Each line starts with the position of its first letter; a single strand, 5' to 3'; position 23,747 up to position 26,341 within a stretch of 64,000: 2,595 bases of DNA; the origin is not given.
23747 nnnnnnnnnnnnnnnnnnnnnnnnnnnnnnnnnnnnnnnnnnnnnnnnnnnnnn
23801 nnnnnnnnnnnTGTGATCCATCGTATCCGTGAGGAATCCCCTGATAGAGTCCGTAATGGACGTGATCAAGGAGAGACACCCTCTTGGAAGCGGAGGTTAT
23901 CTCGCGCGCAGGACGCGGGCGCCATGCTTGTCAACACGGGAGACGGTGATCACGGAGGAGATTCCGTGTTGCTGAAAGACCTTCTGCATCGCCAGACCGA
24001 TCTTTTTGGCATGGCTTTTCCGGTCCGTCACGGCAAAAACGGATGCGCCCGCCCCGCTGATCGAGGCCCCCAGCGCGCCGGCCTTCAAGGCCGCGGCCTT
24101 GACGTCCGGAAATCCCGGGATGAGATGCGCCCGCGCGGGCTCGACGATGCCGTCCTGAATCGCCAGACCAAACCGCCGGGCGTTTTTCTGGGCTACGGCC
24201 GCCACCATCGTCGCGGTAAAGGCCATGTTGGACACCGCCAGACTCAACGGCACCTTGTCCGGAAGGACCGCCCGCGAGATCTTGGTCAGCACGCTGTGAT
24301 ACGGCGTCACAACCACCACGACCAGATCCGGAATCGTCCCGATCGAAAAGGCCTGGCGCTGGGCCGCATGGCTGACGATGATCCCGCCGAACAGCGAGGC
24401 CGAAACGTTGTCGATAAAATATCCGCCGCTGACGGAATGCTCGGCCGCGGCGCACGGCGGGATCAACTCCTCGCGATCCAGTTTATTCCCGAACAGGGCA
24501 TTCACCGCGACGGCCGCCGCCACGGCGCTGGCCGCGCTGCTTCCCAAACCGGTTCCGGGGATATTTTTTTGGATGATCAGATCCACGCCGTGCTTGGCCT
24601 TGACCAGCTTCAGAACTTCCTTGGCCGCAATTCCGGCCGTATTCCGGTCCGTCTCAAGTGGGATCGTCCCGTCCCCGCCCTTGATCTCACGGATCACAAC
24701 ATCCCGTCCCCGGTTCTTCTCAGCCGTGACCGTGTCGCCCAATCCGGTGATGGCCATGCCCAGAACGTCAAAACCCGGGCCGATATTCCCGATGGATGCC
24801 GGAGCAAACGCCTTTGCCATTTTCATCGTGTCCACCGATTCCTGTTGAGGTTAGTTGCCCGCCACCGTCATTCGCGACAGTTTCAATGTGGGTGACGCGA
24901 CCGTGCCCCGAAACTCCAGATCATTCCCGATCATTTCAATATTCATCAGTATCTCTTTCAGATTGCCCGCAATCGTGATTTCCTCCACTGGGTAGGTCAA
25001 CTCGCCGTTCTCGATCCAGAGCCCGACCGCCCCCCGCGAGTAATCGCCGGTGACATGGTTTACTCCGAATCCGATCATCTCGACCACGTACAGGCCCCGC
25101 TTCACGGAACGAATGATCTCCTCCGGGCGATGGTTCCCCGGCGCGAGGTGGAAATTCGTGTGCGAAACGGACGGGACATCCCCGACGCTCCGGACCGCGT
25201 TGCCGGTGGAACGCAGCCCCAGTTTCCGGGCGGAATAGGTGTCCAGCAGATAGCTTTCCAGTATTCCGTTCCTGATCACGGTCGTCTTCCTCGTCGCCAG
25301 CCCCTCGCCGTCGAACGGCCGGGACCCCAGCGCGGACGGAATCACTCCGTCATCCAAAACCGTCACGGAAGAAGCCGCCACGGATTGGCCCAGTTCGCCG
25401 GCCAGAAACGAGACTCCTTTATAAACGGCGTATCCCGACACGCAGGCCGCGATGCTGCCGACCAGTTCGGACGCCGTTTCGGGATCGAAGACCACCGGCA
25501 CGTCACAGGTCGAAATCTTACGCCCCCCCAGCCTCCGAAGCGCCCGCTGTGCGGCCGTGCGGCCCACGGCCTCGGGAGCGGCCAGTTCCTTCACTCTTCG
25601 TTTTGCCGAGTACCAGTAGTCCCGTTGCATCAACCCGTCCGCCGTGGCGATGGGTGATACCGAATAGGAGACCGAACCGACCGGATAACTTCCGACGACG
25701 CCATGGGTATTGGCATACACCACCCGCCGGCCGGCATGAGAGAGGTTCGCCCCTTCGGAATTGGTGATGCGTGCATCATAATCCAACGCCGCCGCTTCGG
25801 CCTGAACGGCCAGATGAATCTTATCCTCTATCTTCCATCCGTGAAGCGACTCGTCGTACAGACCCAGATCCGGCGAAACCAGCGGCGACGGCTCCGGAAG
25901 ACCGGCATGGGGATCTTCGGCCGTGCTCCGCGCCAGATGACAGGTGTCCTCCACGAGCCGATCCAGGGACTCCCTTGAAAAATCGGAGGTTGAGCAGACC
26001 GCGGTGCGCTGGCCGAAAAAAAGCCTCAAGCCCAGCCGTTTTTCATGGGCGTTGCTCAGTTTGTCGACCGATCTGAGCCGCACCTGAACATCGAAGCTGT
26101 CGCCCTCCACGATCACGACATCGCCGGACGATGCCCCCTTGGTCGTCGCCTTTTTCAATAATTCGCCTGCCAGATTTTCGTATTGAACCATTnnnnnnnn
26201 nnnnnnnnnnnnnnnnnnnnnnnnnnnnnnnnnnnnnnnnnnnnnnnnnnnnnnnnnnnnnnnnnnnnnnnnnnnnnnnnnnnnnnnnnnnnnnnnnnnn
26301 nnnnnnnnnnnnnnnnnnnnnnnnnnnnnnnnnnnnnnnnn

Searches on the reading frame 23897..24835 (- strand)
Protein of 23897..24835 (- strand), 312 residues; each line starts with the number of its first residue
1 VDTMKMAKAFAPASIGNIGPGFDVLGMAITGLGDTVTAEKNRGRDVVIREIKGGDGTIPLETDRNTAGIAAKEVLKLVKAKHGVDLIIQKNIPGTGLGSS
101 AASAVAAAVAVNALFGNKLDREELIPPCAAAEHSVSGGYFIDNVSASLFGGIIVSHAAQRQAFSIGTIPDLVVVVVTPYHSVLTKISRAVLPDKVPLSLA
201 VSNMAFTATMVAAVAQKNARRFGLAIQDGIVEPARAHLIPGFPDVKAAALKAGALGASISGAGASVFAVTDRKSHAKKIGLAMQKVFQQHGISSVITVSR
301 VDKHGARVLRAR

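Call 94: search_protein_families(library=pfam, proteins=[window:23897-24835:-], max_evalue=0.001)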
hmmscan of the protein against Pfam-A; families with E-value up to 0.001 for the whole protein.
window:23897-24835:- (312 aa): 2 families
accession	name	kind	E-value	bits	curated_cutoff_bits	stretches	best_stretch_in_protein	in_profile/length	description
PF00288.32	GHMP_kinases_N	-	1.1e-18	67.6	22.3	1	72-151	4-87/87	GHMP kinases N terminal domain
PF08544.19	GHMP_kinases_C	-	1.7e-12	48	21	1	210-287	1-83/85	GHMP kinases C terminal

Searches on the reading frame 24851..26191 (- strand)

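Call 94: search_protein_families(library=pfam, proteins=[window:24851-26191:-], max_evalue=0.001)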
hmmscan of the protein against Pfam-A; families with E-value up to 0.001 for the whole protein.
window:24851-26191:- (446 aa): 3 families
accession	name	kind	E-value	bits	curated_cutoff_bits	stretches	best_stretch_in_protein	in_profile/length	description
PF19289.4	PmbA_TldD_3rd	-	1.9e-82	276.1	22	1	229-445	2-220/220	PmbA/TldA metallopeptidase C-terminal domain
PF19290.4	PmbA_TldD_2nd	-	2.8e-18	66.8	20.9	1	119-221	6-109/109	PmbA/TldA metallopeptidase central domain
PF01523.21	PmbA_TldD_1st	-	5.9e-10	39.6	20.9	1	24-87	2-65/65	PmbA/TldA metallopeptidase domain 1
